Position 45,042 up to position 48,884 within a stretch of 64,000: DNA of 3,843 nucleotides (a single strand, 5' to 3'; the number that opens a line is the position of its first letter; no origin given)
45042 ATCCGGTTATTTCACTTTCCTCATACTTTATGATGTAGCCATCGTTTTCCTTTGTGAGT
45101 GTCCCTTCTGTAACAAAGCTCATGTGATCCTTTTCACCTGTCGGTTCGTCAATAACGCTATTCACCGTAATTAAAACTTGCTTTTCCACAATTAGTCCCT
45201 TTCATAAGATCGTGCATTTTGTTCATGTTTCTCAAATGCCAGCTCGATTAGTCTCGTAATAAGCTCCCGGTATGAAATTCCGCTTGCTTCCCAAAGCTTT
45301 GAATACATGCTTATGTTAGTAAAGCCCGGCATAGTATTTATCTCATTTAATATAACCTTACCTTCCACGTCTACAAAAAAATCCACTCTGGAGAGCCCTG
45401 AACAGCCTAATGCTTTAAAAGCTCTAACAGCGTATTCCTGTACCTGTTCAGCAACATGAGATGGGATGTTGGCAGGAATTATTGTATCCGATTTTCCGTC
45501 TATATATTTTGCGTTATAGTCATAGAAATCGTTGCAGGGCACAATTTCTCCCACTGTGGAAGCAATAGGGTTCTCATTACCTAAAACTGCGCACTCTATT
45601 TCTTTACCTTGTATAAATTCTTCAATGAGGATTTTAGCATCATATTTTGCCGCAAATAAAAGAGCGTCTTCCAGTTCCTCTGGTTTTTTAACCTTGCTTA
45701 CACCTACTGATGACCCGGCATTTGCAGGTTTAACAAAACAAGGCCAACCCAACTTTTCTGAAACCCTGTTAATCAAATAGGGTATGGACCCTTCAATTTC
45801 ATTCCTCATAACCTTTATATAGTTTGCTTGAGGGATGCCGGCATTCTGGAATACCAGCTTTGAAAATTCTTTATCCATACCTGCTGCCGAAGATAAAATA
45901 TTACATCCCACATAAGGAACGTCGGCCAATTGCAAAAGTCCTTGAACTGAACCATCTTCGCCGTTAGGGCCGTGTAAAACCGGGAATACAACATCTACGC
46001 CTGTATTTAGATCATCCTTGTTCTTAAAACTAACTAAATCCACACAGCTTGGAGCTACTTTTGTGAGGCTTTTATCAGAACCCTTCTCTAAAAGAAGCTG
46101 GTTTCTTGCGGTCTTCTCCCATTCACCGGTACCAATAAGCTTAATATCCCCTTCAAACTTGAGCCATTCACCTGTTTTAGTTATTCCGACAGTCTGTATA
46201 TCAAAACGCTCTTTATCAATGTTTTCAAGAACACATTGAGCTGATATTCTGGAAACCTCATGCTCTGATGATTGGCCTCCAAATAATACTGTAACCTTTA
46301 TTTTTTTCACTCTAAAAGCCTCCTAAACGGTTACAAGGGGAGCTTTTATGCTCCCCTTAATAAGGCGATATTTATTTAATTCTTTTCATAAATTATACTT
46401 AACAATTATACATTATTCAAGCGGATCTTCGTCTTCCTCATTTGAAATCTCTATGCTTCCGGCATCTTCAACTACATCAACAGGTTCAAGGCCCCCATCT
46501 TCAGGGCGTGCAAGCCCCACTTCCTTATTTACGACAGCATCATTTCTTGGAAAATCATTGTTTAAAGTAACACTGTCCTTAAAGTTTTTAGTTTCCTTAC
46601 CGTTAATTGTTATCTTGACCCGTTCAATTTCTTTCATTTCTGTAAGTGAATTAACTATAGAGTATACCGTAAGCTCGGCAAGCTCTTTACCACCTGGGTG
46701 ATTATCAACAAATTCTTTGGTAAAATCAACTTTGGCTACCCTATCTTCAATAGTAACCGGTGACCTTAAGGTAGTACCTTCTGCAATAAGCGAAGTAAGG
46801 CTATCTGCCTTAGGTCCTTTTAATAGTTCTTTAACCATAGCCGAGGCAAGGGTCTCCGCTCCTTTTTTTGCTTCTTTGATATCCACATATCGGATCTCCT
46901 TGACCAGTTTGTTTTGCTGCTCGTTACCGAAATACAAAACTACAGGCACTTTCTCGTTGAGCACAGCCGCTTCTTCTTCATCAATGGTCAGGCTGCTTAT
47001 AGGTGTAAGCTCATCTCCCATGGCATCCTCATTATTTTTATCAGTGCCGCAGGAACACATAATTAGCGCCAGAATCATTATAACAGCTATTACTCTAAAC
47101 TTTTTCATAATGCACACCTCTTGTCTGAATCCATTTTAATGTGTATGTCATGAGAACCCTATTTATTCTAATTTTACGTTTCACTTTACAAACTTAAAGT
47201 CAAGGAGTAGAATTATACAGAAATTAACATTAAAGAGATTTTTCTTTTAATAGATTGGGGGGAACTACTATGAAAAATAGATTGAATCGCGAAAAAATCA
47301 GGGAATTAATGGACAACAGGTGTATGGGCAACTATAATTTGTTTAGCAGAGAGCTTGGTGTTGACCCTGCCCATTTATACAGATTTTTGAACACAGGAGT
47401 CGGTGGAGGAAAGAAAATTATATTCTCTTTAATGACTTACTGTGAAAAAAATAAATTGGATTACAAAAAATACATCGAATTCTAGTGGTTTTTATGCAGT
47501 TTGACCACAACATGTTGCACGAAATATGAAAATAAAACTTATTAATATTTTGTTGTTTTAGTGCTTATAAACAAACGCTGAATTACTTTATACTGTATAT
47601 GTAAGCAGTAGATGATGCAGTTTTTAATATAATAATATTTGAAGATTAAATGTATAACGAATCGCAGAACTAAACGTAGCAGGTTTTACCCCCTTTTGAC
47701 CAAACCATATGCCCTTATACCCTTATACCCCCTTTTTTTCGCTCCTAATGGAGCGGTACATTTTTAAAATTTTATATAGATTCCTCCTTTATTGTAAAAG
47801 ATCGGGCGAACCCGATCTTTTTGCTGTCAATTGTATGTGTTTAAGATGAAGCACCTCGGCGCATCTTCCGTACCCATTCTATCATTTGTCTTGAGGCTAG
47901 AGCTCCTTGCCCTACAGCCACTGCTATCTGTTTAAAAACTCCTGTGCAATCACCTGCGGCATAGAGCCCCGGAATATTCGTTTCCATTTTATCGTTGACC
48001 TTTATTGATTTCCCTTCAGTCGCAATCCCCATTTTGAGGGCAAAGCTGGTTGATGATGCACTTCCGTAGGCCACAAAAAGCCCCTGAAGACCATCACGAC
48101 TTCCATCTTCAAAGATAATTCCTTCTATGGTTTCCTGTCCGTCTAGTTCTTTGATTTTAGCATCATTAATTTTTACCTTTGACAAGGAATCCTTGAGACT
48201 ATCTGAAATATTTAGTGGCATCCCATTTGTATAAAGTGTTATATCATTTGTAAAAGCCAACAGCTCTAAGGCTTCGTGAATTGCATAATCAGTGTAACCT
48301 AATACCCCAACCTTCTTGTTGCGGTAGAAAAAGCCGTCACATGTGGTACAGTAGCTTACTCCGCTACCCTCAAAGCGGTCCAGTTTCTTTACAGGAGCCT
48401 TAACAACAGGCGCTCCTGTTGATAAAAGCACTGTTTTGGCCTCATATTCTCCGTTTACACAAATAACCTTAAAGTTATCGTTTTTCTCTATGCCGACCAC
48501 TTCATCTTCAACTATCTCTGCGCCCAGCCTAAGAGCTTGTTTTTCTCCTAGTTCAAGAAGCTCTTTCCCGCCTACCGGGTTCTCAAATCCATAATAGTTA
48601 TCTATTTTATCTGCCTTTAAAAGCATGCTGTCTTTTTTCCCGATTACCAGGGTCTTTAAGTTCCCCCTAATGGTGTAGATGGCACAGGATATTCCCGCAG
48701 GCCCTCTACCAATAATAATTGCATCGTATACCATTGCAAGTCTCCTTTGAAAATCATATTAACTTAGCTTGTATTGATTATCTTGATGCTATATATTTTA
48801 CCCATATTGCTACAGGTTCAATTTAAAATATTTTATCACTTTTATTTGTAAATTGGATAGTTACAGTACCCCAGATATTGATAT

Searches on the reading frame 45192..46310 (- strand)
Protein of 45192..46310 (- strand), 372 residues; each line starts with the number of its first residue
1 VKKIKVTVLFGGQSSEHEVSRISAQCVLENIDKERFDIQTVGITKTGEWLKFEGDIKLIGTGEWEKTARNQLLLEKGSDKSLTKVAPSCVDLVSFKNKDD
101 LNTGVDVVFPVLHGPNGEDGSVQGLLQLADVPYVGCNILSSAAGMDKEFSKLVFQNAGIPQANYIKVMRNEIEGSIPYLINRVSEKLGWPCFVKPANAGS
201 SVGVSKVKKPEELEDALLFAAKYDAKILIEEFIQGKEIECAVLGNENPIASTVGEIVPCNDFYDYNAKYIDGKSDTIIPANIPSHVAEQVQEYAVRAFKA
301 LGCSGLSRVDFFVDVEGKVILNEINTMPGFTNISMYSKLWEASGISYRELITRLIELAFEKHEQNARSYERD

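Call 62: search_protein_families(library=pfam, proteins=[window:45192-46310:-], max_evalue=0.00001)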
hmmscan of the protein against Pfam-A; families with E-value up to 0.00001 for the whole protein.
window:45192-46310:- (372 aa): 5 families
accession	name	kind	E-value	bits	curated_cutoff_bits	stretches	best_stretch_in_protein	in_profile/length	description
PF07478.18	Dala_Dala_lig_C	-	8.5e-80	267.5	24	1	154-356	2-204/204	D-ala D-ala ligase C-terminus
PF01820.27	Dala_Dala_lig_N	-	7.5e-36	123.7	34.6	1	5-136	1-121/121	D-ala D-ala ligase N-terminus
PF02222.28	ATP-grasp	-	5.3e-14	52.7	27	1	154-325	3-160/179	ATP-grasp domain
PF02786.22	CPSase_L_D2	-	1.9e-09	37.8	19.8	1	152-326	7-178/211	Carbamoyl-phosphate synthase L chain, ATP binding domain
PF13535.11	ATP-grasp_4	-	6.2e-08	32.8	27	1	189-328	3-152/160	ATP-grasp domain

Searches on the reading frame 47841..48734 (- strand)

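Call 62: search_protein_families(library=pfam, proteins=[window:47841-48734:-], max_evalue=0.00001)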
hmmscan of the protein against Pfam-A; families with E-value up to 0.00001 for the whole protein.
window:47841-48734:- (297 aa): 4 families
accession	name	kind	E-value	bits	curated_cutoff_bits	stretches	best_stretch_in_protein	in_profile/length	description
PF07992.20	Pyr_redox_2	-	9.6e-32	111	26.1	1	3-277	1-291/291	Pyridine nucleotide-disulphide oxidoreductase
PF13738.12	Pyr_redox_3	-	2.9e-15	56.7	30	1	77-261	102-305/305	Pyridine nucleotide-disulphide oxidoreductase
PF00890.30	FAD_binding_2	-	2.2e-07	30.9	20.4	0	4-36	1-33/414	FAD binding domain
PF01134.28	GIDA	-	7.4e-06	25.7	22.1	0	243-283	342-382/391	Glucose inhibited division protein A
